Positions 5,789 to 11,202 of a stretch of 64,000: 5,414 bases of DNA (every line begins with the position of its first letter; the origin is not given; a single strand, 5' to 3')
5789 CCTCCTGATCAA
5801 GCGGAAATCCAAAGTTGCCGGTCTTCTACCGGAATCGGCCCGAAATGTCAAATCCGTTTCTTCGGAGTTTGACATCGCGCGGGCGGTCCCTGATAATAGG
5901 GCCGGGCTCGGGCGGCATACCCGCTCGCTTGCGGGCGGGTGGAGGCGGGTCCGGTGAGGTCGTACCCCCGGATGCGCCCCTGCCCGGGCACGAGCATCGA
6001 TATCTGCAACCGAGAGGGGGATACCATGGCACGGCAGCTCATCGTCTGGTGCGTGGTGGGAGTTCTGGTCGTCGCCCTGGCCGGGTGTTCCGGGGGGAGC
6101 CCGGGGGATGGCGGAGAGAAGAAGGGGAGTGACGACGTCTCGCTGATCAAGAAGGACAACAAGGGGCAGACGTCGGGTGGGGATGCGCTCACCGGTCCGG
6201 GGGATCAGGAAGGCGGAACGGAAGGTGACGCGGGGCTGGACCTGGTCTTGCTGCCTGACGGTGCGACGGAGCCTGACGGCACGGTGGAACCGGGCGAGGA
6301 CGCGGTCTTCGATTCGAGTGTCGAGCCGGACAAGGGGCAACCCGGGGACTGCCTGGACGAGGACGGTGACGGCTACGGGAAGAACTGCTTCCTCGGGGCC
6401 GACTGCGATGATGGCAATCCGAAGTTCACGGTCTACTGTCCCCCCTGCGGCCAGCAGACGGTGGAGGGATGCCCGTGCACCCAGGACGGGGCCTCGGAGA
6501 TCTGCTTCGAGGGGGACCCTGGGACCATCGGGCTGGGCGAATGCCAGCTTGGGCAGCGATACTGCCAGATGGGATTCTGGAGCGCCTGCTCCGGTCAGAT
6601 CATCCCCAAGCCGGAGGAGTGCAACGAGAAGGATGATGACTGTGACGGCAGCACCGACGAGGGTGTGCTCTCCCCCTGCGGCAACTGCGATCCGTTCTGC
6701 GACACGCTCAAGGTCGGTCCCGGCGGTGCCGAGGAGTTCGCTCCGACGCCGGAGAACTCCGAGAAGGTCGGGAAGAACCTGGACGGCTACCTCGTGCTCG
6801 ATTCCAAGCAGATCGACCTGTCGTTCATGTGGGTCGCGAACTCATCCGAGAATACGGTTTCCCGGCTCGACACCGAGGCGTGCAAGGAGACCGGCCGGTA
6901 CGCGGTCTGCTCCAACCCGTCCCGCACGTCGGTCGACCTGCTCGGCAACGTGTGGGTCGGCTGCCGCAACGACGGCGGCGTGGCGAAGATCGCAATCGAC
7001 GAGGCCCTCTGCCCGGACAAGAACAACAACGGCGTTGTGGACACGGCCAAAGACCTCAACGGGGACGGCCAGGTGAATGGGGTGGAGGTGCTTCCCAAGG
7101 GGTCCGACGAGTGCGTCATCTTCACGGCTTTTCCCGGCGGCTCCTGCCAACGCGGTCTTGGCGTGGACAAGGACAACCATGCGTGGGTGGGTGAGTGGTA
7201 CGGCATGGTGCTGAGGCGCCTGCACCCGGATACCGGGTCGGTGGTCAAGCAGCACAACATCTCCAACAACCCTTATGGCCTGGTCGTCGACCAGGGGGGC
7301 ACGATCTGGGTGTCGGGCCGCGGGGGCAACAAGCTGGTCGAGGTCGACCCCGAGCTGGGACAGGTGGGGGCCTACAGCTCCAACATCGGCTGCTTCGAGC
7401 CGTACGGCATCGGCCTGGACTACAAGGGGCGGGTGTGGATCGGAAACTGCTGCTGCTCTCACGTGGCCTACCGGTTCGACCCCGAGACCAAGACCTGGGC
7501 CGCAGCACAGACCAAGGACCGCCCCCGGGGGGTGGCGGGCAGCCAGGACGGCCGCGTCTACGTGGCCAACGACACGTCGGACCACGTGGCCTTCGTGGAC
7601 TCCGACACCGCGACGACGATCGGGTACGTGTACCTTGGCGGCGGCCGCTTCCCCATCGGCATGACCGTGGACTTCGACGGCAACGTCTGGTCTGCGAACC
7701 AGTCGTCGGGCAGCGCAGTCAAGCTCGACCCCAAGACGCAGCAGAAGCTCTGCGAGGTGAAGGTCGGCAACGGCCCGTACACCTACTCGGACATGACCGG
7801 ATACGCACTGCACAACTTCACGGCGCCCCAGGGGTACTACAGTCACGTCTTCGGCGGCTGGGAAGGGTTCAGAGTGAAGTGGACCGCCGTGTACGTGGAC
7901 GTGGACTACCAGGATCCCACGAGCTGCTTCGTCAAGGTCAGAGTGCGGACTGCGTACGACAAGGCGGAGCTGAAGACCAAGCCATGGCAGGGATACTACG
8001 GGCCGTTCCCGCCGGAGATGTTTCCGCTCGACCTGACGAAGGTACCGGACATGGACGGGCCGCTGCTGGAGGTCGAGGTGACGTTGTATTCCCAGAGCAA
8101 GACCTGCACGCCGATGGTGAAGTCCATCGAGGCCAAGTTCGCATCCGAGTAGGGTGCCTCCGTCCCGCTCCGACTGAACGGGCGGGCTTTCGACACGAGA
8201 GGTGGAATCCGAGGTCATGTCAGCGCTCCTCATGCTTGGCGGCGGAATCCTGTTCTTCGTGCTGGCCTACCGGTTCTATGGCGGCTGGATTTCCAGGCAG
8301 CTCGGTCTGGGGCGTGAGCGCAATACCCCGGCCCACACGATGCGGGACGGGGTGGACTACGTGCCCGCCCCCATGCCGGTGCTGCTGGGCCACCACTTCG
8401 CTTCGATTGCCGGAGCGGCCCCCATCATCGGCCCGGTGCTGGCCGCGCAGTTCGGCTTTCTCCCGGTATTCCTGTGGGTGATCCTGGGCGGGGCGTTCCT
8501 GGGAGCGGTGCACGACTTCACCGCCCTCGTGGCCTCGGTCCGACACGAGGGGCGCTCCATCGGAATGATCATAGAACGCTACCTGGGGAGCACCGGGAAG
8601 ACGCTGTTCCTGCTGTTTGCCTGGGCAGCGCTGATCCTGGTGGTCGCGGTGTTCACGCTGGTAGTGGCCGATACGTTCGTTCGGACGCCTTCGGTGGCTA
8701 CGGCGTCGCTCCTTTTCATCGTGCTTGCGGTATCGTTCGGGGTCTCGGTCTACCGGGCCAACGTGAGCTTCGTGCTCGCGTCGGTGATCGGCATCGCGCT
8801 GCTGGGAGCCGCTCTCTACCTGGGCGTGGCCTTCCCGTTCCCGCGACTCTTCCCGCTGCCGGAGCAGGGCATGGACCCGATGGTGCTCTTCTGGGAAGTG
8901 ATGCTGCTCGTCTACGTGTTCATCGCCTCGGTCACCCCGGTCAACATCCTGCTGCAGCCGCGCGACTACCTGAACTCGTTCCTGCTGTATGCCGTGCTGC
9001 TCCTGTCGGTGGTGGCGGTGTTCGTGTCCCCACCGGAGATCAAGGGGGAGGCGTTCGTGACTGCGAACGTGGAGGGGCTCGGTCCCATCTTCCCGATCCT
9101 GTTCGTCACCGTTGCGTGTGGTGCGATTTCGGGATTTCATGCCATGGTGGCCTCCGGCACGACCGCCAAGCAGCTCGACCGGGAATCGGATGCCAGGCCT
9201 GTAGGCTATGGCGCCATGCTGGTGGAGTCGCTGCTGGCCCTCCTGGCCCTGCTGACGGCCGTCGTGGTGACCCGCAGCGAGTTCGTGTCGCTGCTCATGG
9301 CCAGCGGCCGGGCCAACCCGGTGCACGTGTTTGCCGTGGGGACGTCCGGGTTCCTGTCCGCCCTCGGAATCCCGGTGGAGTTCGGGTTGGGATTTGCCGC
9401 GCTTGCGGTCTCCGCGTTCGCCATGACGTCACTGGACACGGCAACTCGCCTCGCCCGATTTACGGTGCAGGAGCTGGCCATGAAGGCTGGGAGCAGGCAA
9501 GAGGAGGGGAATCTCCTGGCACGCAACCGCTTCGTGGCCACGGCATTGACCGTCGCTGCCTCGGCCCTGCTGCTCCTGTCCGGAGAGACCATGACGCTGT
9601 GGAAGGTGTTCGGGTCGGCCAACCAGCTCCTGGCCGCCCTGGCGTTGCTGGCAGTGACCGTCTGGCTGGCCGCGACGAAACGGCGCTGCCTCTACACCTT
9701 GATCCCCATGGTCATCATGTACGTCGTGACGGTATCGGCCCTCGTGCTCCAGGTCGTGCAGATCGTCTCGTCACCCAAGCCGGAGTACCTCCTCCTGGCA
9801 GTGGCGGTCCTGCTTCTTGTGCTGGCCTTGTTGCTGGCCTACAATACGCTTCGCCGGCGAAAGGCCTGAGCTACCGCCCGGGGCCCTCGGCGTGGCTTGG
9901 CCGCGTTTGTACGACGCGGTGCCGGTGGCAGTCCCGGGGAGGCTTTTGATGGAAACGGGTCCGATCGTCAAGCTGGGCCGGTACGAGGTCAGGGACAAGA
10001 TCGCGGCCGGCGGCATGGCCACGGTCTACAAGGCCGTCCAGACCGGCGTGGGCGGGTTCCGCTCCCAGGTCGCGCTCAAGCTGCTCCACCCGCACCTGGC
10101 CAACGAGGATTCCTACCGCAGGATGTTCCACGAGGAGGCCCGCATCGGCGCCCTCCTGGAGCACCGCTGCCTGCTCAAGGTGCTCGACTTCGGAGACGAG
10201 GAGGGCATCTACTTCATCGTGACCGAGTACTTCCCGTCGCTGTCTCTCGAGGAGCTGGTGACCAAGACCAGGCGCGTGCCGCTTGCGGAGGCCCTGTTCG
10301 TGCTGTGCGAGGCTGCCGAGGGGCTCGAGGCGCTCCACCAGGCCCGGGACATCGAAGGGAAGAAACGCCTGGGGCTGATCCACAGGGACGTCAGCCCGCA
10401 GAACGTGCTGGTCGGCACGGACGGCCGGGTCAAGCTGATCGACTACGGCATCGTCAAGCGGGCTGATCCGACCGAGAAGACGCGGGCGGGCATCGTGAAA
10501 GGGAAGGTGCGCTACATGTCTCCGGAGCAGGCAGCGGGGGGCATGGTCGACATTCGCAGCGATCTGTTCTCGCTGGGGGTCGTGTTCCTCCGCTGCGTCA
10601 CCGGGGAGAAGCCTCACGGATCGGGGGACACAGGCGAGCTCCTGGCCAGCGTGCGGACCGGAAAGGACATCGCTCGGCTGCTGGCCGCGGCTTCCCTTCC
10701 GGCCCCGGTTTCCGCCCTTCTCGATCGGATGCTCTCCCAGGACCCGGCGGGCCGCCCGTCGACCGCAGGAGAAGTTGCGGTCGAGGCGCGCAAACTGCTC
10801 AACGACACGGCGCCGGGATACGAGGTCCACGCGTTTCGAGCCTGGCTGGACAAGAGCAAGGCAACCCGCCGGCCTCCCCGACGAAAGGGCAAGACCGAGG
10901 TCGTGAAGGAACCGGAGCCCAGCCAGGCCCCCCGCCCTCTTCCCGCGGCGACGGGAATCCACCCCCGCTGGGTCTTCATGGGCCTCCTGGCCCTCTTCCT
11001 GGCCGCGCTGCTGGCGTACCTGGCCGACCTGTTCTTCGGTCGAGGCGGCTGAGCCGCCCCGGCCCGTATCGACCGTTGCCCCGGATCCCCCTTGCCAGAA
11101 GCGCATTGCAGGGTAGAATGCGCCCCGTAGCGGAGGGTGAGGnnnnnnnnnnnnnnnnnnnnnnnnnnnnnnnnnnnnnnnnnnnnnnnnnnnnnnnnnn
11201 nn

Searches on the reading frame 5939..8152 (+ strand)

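Call 68: search_protein_families(library=pfam, proteins=[window:5939-8152:+], max_evalue=0.001)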
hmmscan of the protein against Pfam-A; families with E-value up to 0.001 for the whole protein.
window:5939-8152:+ (737 aa): 3 families
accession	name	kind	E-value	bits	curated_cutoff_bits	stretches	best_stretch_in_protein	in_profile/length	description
PF24684.1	Vgb_lyase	-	1.9e-10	40.5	50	1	404-598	15-209/290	Virginiamycin B lyase family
PF08450.18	SGL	-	3.2e-08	33.9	26.3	1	494-610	94-223/246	SMP-30/Gluconolactonase/LRE-like region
PF16819.11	DUF5074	-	0.00078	19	27.2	0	537-629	153-243/353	Domain of unknown function (DUF5074)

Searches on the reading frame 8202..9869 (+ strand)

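Call 68: search_protein_families(library=pfam, proteins=[window:8202-9869:+], max_evalue=0.001)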
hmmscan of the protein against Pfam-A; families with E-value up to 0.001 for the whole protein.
window:8202-9869:+ (555 aa): 1 family
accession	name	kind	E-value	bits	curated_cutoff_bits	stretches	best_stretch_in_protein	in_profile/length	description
PF02554.20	CstA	-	2.1e-156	522.4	27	2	8-364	2-362/560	Carbon starvation protein CstA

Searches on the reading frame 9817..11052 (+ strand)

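Call 68: search_protein_families(library=pfam, proteins=[window:9817-11052:+], max_evalue=0.001)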
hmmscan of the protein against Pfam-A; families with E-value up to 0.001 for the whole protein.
window:9817-11052:+ (411 aa): 4 families
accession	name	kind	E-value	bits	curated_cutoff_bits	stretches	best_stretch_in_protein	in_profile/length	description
PF00069.31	Pkinase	-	1.6e-32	113.4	31.7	1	56-316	1-254/263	Protein kinase domain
PF07714.23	PK_Tyr_Ser-Thr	-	5.7e-28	98.4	23.1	1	58-315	3-250/258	Protein tyrosine and serine/threonine kinase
PF03109.22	ABC1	-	3.2e-06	26.9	22.9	0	185-221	186-222/244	ABC1 atypical kinase-like domain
PF01636.29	APH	-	0.00016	22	23.2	0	156-219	139-203/239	Phosphotransferase enzyme family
